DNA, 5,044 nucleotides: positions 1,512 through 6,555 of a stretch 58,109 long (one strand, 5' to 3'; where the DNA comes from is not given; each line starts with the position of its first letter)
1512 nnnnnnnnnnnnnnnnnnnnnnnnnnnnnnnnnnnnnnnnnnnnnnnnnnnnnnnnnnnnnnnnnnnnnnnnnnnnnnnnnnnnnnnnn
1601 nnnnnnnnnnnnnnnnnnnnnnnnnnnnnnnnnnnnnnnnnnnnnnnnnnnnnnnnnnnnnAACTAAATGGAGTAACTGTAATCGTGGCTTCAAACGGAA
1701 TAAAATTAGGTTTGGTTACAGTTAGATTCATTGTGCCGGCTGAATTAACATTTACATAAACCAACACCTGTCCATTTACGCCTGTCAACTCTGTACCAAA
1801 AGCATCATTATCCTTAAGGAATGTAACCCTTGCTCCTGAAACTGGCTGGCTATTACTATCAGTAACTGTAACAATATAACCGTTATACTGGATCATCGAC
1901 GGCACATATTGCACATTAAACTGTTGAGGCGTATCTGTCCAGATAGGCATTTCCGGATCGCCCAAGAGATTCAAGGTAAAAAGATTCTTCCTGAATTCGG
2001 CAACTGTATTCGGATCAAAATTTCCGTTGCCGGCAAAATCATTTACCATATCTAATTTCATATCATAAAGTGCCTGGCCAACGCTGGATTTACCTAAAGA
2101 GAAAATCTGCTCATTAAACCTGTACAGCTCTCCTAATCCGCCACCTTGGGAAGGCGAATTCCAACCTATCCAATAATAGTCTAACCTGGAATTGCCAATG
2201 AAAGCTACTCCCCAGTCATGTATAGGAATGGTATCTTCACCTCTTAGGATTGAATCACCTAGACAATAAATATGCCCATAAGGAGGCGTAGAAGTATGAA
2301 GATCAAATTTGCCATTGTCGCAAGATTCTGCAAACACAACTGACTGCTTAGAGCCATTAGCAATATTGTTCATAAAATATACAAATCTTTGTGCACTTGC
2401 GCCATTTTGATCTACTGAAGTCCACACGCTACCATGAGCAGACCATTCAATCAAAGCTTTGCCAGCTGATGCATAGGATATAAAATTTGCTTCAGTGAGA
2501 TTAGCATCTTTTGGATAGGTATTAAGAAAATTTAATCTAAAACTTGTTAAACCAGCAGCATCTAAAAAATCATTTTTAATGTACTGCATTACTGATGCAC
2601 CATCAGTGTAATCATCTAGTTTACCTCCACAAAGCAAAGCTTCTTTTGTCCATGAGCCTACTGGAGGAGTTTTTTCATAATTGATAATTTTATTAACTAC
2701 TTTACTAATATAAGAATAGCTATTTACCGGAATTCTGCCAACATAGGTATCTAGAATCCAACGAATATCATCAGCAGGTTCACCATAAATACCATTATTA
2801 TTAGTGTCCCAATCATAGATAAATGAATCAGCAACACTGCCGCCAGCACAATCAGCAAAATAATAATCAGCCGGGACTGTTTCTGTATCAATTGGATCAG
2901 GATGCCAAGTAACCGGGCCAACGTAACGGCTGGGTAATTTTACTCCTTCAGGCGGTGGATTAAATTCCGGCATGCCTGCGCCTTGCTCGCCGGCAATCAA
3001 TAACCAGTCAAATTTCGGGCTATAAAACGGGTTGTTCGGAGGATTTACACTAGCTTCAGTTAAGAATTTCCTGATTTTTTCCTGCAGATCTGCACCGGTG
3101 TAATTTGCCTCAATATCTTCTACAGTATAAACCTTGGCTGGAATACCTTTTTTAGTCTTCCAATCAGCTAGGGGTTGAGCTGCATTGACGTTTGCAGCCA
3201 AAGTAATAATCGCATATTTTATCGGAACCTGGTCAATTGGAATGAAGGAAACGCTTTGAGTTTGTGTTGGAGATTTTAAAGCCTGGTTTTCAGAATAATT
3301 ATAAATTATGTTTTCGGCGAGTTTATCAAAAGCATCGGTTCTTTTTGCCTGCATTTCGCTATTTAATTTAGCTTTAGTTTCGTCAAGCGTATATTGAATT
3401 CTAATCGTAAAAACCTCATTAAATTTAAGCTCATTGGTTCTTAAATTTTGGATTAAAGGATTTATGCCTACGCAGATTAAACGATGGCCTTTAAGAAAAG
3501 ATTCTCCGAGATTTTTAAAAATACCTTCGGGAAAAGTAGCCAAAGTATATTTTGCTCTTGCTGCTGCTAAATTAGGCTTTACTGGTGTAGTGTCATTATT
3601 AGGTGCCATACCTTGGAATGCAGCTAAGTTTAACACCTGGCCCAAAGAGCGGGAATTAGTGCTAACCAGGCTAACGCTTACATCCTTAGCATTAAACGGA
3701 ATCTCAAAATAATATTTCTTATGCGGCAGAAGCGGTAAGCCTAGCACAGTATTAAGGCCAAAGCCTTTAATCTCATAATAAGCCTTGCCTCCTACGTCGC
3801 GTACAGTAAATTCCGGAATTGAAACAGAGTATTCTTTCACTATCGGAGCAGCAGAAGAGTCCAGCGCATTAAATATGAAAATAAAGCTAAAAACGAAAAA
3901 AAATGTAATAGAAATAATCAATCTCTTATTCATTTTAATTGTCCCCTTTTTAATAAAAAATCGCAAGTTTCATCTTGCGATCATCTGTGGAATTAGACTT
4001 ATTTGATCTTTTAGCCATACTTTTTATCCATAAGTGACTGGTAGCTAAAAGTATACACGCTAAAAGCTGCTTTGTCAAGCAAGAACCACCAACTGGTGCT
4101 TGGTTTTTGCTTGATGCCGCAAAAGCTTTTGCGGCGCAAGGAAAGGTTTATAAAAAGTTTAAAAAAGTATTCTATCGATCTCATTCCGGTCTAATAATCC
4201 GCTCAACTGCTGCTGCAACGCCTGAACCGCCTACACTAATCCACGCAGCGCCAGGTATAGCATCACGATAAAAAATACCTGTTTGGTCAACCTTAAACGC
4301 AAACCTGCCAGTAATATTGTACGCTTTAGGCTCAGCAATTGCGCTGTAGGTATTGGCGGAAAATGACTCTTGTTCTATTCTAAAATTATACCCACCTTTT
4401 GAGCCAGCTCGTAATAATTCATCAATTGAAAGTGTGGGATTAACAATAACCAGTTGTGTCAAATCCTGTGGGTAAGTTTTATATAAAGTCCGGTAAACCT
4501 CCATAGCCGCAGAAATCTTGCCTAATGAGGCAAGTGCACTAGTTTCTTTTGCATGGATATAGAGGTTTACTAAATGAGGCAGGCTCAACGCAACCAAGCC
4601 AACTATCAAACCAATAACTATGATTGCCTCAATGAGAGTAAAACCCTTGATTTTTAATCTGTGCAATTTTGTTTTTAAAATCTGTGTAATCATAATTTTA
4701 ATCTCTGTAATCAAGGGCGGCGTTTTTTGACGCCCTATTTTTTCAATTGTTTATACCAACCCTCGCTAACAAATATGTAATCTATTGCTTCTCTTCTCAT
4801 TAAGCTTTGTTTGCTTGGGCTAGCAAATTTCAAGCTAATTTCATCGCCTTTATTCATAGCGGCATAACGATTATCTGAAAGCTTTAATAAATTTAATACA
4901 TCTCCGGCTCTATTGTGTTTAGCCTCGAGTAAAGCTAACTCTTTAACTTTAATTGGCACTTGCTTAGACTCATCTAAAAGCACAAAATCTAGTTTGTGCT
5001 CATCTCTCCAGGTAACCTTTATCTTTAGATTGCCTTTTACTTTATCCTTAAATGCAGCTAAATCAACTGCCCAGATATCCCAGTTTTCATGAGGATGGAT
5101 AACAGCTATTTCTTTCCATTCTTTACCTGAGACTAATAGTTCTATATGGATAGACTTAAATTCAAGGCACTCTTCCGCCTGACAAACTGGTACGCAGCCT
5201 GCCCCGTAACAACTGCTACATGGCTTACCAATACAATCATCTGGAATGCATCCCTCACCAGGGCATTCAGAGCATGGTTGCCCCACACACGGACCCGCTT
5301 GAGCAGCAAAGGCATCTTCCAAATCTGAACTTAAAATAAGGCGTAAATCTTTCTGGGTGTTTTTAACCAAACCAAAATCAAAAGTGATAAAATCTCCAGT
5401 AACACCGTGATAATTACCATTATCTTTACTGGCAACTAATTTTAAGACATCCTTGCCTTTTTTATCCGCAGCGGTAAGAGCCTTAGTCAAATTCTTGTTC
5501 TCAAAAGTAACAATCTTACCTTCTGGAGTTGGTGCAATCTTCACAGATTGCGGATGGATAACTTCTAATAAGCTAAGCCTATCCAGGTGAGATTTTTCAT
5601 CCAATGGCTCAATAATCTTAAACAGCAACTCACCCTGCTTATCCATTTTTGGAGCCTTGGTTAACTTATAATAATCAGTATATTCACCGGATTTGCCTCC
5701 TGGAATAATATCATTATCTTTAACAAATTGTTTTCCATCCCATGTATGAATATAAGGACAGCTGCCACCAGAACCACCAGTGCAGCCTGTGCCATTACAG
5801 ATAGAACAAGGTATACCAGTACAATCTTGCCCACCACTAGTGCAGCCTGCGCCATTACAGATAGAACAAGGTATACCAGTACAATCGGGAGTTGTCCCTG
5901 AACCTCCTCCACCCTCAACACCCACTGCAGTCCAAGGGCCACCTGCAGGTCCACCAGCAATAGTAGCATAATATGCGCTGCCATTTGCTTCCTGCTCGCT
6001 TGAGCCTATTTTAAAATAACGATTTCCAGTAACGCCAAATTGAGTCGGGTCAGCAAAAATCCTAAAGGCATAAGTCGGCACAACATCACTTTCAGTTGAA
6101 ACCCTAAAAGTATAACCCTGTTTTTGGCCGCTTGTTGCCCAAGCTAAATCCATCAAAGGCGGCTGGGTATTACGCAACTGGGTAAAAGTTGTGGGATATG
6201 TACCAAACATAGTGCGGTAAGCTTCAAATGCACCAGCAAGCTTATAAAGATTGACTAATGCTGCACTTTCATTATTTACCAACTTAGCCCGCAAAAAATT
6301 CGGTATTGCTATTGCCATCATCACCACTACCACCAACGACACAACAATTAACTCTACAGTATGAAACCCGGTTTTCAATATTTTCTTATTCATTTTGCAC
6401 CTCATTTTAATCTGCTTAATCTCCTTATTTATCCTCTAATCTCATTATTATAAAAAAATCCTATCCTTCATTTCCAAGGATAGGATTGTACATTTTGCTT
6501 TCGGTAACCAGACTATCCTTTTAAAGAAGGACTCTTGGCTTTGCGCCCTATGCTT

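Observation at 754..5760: A ~300-aa C-terminal module shared between a secreted C25 peptidase and a type IV pilin-like protein in adjacent transcription units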

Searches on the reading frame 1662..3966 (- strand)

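Call 30: find_related_loci(query=A2, collection=genome_contigs, flank=10000)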
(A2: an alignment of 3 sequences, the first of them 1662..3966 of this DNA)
Query A2 (768 aa) in genome_contigs; peptide patterns used: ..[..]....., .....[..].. (x = any residue, [..] = any of these).
128 stretches matched a pattern, but none encodes a relative of the query by tblastn (E <= 1e-3).

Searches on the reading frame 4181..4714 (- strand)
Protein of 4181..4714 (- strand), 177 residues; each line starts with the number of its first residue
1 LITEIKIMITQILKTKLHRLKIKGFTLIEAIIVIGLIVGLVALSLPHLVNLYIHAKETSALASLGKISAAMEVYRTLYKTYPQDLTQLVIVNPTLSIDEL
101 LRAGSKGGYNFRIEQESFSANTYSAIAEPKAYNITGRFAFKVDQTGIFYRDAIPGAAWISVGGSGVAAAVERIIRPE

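Call 4: search_protein_families(library=pfam, proteins=[window:4181-4714:-], max_evalue=1)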
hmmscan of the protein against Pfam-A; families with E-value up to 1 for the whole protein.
window:4181-4714:- (177 aa): 5 families
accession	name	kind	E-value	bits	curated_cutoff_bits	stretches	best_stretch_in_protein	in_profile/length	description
PF16732.10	ComP_DUS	-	0.0011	20.2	27.3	1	54-131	9-76/87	Type IV minor pilin ComP, DNA uptake sequence receptor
PF07963.17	N_methyl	-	0.009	16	21.2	1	21-37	3-19/27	Prokaryotic N-terminal methylation motif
PF13428.12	TPR_14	-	0.045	14.9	23.5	1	60-85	10-35/44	Tetratricopeptide repeat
PF11453.13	DUF2950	-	0.2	11.2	20.2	1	106-150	206-248/274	Protein of unknown function (DUF2950)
PF08334.16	T2SSG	-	0.21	12.1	21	1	54-89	8-46/108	Type II secretion system (T2SS), protein G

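Call 5: search_protein_families(library=ncbifam, proteins=[window:4181-4714:-], max_evalue=1)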
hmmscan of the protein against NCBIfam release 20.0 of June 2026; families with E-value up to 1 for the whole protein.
window:4181-4714:- (177 aa): 9 families
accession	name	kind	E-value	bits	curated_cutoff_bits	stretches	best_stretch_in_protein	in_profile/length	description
TIGR01710.1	typeII_sec_gspG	equivalog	3.2e-08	33.7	88.85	1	23-118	1-95/134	type II secretion system major pseudopilin GspG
NF041013.1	T4P_ComGE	equivalog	4.9e-06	26.5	49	1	21-58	2-39/83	competence type IV pilus minor pilin ComGE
NF040999.1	pilin_ComGC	equivalog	7.8e-05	22.8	75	1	23-88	2-66/84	competence type IV pilus major pilin ComGC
NF041775.1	typeIV_PilA_Myxo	equivalog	0.0012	18.9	400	1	22-70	10-58/214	type IV pilin protein PilA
NF007862.0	PRK10574.1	equivalog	0.0023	18.1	138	1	21-64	3-46/145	prepilin peptidase-dependent pilin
NF040982.1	ComGD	equivalog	0.012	16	70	1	22-62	1-41/139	competence type IV pilus minor pilin ComGD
NF041002.1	pilin_ComGF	equivalog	0.062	13.5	80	1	22-55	1-33/139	competence type IV pilus minor pilin ComGF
TIGR01708.2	typeII_sec_gspH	equivalog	0.07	13.1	80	1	23-46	2-28/169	type II secretion system minor pseudopilin GspH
TIGR02532.1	IV_pilin_GFxxxE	domain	0.16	11.9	16.3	1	23-43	2-22/24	prepilin-type N-terminal cleavage/methylation domain-containing protein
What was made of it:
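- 4181..4714 (-): Small type IV pilin (177 aa), always directly after the pilin fusion. Weak N_methyl and GspG hits, below cut-offs (calls 4, 5).
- On Type IV pilin (class III signal peptide protein): The N-terminus aligns to GspG, PilA and ComGC models at E 4e-5 to 2.5e-3, all below their whole-protein cut-offs (call 5).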

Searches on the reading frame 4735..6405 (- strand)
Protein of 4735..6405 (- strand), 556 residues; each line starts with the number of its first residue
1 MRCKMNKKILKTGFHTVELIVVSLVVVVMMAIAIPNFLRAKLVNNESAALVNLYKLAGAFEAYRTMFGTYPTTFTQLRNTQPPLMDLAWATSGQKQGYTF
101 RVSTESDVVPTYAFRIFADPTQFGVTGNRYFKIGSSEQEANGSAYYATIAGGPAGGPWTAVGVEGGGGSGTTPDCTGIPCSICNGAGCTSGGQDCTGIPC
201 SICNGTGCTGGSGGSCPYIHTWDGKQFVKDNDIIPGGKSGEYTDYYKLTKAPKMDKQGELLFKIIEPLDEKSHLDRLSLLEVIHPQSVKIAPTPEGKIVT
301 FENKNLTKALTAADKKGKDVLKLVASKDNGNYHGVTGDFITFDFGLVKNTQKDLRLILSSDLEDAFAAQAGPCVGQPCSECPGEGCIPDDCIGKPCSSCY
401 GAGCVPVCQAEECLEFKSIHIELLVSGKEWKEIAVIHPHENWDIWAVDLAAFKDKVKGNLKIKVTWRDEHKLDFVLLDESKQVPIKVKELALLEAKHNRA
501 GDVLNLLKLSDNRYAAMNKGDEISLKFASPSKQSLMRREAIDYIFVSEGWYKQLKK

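Call 4: search_protein_families(library=pfam, proteins=[window:4735-6405:-], max_evalue=1)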
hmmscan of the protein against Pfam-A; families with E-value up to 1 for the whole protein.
window:4735-6405:- (556 aa): 2 families
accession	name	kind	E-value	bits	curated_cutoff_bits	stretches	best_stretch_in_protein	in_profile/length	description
PF16732.10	ComP_DUS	-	0.032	15.5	27.3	1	45-122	11-76/87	Type IV minor pilin ComP, DNA uptake sequence receptor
PF10342.15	Kre9_KNH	-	0.2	12.8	24.6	0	78-120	37-79/94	Kre9/KNH-like N-terminal Ig-like domain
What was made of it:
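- On Type IV pilin (class III signal peptide protein): The ComP_DUS Pfam hit is only E 0.03 (call 4).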

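Call 5: search_protein_families(library=ncbifam, proteins=[window:4735-6405:-], max_evalue=1)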
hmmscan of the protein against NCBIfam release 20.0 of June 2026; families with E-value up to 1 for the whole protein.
window:4735-6405:- (556 aa): 3 families
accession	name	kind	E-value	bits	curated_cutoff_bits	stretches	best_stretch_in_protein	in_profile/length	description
TIGR01710.1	typeII_sec_gspG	equivalog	4.4e-05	23.5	88.85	1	13-77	2-66/134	type II secretion system major pseudopilin GspG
NF041775.1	typeIV_PilA_Myxo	equivalog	0.00016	21.7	400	1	12-61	11-60/214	type IV pilin protein PilA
NF040999.1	pilin_ComGC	equivalog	0.0025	18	75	1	12-50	2-42/84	competence type IV pilus major pilin ComGC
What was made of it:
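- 5911..6405 (-): Pilin module (about residues 1-165) with class III signal peptide KTG|FHTVE (nt 6352-6375). NCBIfam GspG/PilA N-terminal hits at E 4e-5 to 2e-4, below cut-offs (call 5).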
